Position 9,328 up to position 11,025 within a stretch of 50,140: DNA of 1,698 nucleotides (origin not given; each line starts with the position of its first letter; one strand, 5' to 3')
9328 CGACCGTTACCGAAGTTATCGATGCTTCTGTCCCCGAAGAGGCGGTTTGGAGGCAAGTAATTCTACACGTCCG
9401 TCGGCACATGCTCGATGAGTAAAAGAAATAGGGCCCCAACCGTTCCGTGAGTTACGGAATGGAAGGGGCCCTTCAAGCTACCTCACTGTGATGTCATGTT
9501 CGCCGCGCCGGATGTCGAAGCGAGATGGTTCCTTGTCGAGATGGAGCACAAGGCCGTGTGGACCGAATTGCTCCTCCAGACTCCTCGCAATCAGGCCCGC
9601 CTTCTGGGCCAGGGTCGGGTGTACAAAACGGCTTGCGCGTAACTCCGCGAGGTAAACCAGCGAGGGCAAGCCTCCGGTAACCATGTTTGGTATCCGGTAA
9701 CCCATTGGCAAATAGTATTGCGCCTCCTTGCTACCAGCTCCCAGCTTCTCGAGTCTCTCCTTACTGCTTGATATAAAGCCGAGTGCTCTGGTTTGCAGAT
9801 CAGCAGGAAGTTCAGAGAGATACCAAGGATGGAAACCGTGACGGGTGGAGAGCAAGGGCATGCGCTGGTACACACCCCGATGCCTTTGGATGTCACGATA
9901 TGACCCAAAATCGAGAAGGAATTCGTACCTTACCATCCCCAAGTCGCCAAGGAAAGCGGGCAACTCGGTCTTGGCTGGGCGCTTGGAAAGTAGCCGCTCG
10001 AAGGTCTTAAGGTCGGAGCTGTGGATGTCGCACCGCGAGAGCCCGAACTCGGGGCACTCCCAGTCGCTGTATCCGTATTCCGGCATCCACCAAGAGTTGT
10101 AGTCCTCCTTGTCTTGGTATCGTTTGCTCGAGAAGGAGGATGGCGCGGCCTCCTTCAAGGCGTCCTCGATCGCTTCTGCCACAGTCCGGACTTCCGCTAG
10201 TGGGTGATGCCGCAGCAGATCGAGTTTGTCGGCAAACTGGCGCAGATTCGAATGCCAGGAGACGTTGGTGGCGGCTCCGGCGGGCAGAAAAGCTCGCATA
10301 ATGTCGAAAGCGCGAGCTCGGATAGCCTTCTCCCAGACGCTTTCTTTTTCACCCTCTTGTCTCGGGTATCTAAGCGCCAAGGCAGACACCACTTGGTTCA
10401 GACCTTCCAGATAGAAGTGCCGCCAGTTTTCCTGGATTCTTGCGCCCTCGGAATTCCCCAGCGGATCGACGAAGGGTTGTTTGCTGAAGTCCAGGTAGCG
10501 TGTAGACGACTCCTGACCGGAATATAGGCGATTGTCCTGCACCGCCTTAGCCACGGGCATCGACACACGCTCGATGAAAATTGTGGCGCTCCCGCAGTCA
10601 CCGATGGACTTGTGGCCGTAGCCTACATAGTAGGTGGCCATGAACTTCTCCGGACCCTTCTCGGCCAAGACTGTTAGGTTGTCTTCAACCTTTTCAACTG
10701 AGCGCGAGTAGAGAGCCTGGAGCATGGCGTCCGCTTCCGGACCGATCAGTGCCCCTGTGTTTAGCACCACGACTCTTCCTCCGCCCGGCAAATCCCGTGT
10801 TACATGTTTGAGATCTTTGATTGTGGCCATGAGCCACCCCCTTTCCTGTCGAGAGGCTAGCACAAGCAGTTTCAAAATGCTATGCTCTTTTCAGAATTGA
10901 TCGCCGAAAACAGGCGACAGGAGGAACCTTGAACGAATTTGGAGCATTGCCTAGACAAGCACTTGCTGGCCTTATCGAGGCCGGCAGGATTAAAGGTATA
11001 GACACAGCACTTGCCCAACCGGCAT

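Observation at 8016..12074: Compact thymidylate-supply island (unknown 184-aa protein, tmk, duplicated ThyX, long DCD) inserted where rplA-rplJ-rplL should be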

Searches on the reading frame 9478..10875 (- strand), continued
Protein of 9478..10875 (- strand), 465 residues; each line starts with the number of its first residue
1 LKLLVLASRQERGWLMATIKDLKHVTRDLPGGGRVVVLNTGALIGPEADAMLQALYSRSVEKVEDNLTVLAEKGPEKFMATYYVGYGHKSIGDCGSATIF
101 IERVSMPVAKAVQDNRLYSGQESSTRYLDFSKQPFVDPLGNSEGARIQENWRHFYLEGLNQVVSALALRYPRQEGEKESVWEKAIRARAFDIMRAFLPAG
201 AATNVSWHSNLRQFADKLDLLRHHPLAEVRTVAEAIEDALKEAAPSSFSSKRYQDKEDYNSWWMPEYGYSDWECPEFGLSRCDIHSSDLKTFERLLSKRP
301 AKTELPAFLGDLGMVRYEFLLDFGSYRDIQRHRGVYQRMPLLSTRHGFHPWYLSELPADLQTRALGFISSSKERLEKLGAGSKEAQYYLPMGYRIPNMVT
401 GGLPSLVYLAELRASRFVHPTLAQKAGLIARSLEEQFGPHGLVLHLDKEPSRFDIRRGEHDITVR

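Call 39: search_solved_structures(query=A2, max_evalue=0.01, show_alignments=1)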
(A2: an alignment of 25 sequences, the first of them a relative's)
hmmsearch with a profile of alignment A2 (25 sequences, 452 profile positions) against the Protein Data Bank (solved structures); distinct sequences matched with E-value up to 0.01: 1.
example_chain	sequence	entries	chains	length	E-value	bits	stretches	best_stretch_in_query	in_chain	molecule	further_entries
2mph_A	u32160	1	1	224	0.0049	18.9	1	206-294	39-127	Peptidyl-prolyl cis-trans isomerase FKBP3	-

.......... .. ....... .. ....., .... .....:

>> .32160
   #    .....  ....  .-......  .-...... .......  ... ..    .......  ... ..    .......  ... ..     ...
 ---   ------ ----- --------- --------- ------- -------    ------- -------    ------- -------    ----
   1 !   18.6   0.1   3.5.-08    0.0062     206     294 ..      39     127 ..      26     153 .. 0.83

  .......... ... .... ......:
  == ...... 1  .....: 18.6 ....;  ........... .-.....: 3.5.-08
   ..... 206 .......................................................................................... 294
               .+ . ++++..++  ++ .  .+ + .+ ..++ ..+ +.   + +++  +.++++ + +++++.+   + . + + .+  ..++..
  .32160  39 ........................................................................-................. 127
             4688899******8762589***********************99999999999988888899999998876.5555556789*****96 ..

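Call 44: search_dna_similar(query=window:9478-10830:-, collection=phages, mode=protein, max_rows=10)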
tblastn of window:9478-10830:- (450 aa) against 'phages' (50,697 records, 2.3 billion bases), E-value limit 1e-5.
Records with a match: 7; places in all: 7; records where one place covers at least 80% of the query: 5.
Best place of each record, by identity: <60% 7.
By first word of the organism name: Vibrio 5; Tunturiibacter 1; Microcoleus 1.
By host as written in the record: Vibrio mediterranei 4; Vibrio coralliilyticus LMG20984 (YB1) 1; Tunturiibacter psychrotolerans X4BP1 1; - 1.
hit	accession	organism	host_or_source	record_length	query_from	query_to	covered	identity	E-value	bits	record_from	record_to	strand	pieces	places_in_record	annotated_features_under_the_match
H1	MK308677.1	Vibrio phage vB_VmeM-Yong MS32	Vibrio mediterranei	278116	32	450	93%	32.7%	3e-54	201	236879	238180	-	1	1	hypothetical protein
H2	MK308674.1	Vibrio phage vB_VmeM-Yong XC31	Vibrio mediterranei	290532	32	450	93%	32.7%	3e-54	201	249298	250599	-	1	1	hypothetical protein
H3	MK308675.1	Vibrio phage vB_VmeM-Yong XC32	Vibrio mediterranei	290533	32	450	93%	32.7%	3e-54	201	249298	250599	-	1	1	hypothetical protein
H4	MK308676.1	Vibrio phage vB_VmeM-Yong MS31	Vibrio mediterranei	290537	32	450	93%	32.7%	3e-54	201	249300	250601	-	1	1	hypothetical protein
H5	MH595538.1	Vibrio phage BONAISHI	Vibrio coralliilyticus LMG20984 (YB1)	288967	35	413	84%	33.1%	5e-49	186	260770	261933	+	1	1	thymidilate synthase-like protein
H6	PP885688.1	Tunturiibacter phage Tunturi_5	Tunturiibacter psychrotolerans X4BP1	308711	13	224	47%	32.7%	5e-23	108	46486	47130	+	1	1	thymidylate synthase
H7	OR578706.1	Microcoleus phage My-WqHQDG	river water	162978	31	228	44%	27.1%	2e-6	56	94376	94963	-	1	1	hypothetical protein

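Call 49: predict_structure(alignment_id=A2)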
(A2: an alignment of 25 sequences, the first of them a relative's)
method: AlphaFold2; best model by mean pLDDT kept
length: 450 residues; sequences in the alignment: 25
mean_pLDDT: 86.4   pTM: 0.86
mean pLDDT of the five models: 86.4, 84.9, 84.3, 83.6, 82.4
residues with pLDDT >= 90: 255; 70-90: 148; 50-70: 30; < 50: 17
segments of 3 or more residues with pLDDT < 50: 71-74, 440-450
pLDDT, mean of each block of 10 residues (from residue 1): 69 90 75 78 71 81 67 52 89 90 76 81 93 95 94 89 83 90 92 88 94 96 92 88 95 90 96 94 92 95 93 84 91 95 96 94 92 95 95 93 88 97 96 69 37
secondary structure, 60 per line:
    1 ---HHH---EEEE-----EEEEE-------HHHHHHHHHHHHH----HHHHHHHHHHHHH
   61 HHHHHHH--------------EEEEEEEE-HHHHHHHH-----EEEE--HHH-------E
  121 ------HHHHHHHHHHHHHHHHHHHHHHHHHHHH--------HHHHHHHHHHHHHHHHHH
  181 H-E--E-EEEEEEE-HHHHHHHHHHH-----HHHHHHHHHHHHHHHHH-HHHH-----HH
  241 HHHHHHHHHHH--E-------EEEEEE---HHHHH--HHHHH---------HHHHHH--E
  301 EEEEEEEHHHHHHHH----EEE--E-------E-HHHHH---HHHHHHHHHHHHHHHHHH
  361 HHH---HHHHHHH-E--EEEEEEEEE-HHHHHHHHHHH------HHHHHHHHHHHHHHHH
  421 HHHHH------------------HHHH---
elements in order: E10-13 E19-23 H31-43 H48-67 E82-89 H91-98 E104-107 H127-154 H163-181 E188-194 H196-206 H212-228 H230-233 H239-251 E262-267 H271-275 H278-282 H292-297 E300-307 H308-315 E320-322 H335-339 H343-363 H367-373 E378-386 H388-398 H405-425 H444-447

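Call 52: fold_search(model_id=the predicted structure, library=pdb)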
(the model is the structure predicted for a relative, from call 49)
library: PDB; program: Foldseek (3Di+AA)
matches with E <= 10: 282; with E <= 0.001: 14
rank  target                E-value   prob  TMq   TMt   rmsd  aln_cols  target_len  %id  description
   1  3hzg_A                9.3e-05  1.00  0.30  0.52  14.5       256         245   18  Crystal structure of mycobacterium tuberculosis thymidylate synthase X bound with FAD (released 2009-07-07)
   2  2af6_E                1.8e-04  1.00  0.31  0.54  14.2       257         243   18  Crystal structure of Mycobacterium tuberculosis Flavin dependent thymidylate synthase (Mtb ThyX) in the presence of co (released 2005-10-04)
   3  3gwc_H                2.6e-04  1.00  0.32  0.57  13.8       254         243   18  Crystal structure of Mycobacterium tuberculosis thymidylate synthase X bound to FdUMP and FAD (released 2009-04-28)
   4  2af6_C                2.6e-04  1.00  0.31  0.56  13.8       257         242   18  Crystal structure of Mycobacterium tuberculosis Flavin dependent thymidylate synthase (Mtb ThyX) in the presence of co (released 2005-10-04)
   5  3gwc_C                2.7e-04  1.00  0.33  0.58  13.6       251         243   19  Crystal structure of Mycobacterium tuberculosis thymidylate synthase X bound to FdUMP and FAD (released 2009-04-28)
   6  3gwc_D                2.7e-04  1.00  0.32  0.57  13.8       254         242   18  Crystal structure of Mycobacterium tuberculosis thymidylate synthase X bound to FdUMP and FAD (released 2009-04-28)
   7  2gq2_A                3.6e-04  1.00  0.33  0.58  12.8       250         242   18  Mycobacterium tuberculosis ThyX-NADP complex (released 2006-06-27)
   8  2af6_A                4.0e-04  1.00  0.32  0.56  13.9       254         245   19  Crystal structure of Mycobacterium tuberculosis Flavin dependent thymidylate synthase (Mtb ThyX) in the presence of co (released 2005-10-04)
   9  3gwc_E                5.7e-04  1.00  0.33  0.58  13.2       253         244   19  Crystal structure of Mycobacterium tuberculosis thymidylate synthase X bound to FdUMP and FAD (released 2009-04-28)
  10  3gwc_A                6.0e-04  1.00  0.31  0.53  13.8       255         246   20  Crystal structure of Mycobacterium tuberculosis thymidylate synthase X bound to FdUMP and FAD (released 2009-04-28)
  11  4gte_A                7.0e-04  1.00  0.27  0.52  12.8       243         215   19  T. Maritima FDTS (E144R mutant) with FAD and Folate (released 2012-10-17)
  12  2af6_G                8.5e-04  1.00  0.31  0.53  14.2       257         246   18  Crystal structure of Mycobacterium tuberculosis Flavin dependent thymidylate synthase (Mtb ThyX) in the presence of co (released 2005-10-04)
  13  4gtc_A                9.0e-04  1.00  0.29  0.57  13.2       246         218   20  T. Maritima FDTS (E144R mutant) plus FAD (released 2012-10-17)
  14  8rep_D                9.9e-04  1.00  0.28  0.57  12.6       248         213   18  Crystal structure of oxidized ThyX-Y91F mutant (released 2025-01-01)
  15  4gtl_D                1.0e-03  1.00  0.28  0.57  13.5       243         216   20  T. Maritima FDTS (R174K mutant) with FAD (released 2012-10-17)
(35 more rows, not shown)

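Call 68: search_protein_families(library=padloc, proteins=[window:9478-10830:-], max_evalue=0.01)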
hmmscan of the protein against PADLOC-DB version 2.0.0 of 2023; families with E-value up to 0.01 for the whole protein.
window:9478-10830:- (450 aa): 0 families

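Call 83: search_protein_families(library=ncbifam, proteins=[window:9478-10830:-], max_evalue=1)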
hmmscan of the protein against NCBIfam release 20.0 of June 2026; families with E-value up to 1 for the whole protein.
window:9478-10830:- (450 aa): 1 family
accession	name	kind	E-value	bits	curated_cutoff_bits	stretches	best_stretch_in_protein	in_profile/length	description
TIGR02170.1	thyX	equivalog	3e-11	43.2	87.9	1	70-234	48-209/211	FAD-dependent thymidylate synthase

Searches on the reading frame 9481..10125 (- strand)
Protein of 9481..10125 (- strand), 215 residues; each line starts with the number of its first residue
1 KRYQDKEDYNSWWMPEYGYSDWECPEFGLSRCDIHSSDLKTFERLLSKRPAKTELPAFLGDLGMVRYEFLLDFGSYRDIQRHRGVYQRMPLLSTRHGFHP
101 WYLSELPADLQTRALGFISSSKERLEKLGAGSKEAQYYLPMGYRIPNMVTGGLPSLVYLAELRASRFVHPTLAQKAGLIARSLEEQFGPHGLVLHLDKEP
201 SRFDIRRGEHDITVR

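Call 51: search_protein_families(library=pfam, proteins=[window:9481-10125:-], max_evalue=1)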
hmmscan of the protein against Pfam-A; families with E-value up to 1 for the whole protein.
seq(215 aa): 1 family
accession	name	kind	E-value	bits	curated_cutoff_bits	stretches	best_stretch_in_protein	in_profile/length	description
PF02511.20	Thy1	-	0.2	11.9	24.8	1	120-184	122-186/191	Thymidylate synthase complementing protein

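Call 80: search_solved_structures(query=A5, max_evalue=10, show_alignments=3)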
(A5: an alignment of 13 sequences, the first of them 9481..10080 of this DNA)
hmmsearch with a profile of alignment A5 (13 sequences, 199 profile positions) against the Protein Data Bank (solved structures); distinct sequences matched with E-value up to 10: 3.
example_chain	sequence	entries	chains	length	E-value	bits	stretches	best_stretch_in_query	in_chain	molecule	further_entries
3eo2_A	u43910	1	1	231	0.28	14.3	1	26-123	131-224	Neuroepithelial cell-transforming gene 1 protein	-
4xh9_A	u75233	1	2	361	0.58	13.2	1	26-123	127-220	Neuroepithelial cell-transforming gene 1 protein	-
9j2g_B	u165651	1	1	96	0.89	12.6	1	115-146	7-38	AcrIIC1Vei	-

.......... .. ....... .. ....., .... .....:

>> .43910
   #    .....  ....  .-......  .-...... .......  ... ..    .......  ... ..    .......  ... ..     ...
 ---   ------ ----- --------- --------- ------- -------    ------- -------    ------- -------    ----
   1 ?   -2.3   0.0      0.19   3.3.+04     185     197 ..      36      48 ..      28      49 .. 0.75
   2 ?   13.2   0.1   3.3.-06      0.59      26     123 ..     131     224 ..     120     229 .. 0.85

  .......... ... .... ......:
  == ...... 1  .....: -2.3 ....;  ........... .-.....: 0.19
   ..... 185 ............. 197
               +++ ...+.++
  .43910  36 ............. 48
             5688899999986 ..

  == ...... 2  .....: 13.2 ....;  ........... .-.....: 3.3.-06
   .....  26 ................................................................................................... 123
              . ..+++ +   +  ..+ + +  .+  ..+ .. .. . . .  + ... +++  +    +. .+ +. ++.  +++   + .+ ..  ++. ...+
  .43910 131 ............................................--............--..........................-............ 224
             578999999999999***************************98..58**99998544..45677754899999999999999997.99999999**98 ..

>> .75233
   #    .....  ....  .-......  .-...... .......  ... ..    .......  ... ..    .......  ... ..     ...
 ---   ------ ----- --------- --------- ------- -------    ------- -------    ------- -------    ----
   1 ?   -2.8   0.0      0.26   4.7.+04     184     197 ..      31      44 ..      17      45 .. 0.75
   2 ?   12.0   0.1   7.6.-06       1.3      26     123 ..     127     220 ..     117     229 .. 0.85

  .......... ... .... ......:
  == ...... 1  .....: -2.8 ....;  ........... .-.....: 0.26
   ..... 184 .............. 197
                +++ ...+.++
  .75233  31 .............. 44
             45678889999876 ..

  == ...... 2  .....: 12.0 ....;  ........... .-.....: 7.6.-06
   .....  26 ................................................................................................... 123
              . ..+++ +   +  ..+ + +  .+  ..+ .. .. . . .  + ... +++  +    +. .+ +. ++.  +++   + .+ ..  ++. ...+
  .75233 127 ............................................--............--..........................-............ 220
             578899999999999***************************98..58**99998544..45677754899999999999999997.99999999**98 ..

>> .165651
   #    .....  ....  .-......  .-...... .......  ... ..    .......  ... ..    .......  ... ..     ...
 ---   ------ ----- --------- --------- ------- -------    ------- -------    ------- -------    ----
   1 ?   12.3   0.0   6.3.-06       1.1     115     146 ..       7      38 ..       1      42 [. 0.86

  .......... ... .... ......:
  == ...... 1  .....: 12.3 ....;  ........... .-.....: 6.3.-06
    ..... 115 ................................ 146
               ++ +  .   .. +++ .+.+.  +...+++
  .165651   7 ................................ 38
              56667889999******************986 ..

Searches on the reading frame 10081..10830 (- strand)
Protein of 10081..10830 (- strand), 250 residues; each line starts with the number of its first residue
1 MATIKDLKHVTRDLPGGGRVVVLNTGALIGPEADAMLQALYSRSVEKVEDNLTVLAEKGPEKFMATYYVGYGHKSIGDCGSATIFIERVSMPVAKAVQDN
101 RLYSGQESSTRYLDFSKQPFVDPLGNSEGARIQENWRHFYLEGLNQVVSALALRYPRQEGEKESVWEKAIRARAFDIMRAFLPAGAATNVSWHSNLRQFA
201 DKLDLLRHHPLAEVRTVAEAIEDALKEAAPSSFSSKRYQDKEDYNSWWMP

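Call 79: search_solved_structures(query=A4, max_evalue=10, show_alignments=3)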
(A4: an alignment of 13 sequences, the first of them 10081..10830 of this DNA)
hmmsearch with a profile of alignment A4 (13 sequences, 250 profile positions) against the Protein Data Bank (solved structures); distinct sequences matched with E-value up to 10: 8.
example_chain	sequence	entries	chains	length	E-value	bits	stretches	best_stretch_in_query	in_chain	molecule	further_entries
3ge9_A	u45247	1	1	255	0.0047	19.6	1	68-237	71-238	Thymidylate synthase thyX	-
3fnn_A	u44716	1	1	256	0.0047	19.6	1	68-237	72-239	Thymidylate synthase thyX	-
3gwc_A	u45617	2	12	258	0.022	17.4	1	67-232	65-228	Thymidylate synthase thyX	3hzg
4o60_A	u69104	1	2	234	0.026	17.2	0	15-59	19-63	ANK-N5C-317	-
2af6_A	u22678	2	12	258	0.083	15.5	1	68-232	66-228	Thymidylate synthase thyX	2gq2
4qfv_A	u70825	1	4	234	0.31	13.7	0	19-62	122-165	ANK-N5C-281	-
2mph_A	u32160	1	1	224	0.92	12.1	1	203-245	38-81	Peptidyl-prolyl cis-trans isomerase FKBP3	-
6ndz_B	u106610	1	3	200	0.92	12.1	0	17-59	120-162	Designed repeat binding protein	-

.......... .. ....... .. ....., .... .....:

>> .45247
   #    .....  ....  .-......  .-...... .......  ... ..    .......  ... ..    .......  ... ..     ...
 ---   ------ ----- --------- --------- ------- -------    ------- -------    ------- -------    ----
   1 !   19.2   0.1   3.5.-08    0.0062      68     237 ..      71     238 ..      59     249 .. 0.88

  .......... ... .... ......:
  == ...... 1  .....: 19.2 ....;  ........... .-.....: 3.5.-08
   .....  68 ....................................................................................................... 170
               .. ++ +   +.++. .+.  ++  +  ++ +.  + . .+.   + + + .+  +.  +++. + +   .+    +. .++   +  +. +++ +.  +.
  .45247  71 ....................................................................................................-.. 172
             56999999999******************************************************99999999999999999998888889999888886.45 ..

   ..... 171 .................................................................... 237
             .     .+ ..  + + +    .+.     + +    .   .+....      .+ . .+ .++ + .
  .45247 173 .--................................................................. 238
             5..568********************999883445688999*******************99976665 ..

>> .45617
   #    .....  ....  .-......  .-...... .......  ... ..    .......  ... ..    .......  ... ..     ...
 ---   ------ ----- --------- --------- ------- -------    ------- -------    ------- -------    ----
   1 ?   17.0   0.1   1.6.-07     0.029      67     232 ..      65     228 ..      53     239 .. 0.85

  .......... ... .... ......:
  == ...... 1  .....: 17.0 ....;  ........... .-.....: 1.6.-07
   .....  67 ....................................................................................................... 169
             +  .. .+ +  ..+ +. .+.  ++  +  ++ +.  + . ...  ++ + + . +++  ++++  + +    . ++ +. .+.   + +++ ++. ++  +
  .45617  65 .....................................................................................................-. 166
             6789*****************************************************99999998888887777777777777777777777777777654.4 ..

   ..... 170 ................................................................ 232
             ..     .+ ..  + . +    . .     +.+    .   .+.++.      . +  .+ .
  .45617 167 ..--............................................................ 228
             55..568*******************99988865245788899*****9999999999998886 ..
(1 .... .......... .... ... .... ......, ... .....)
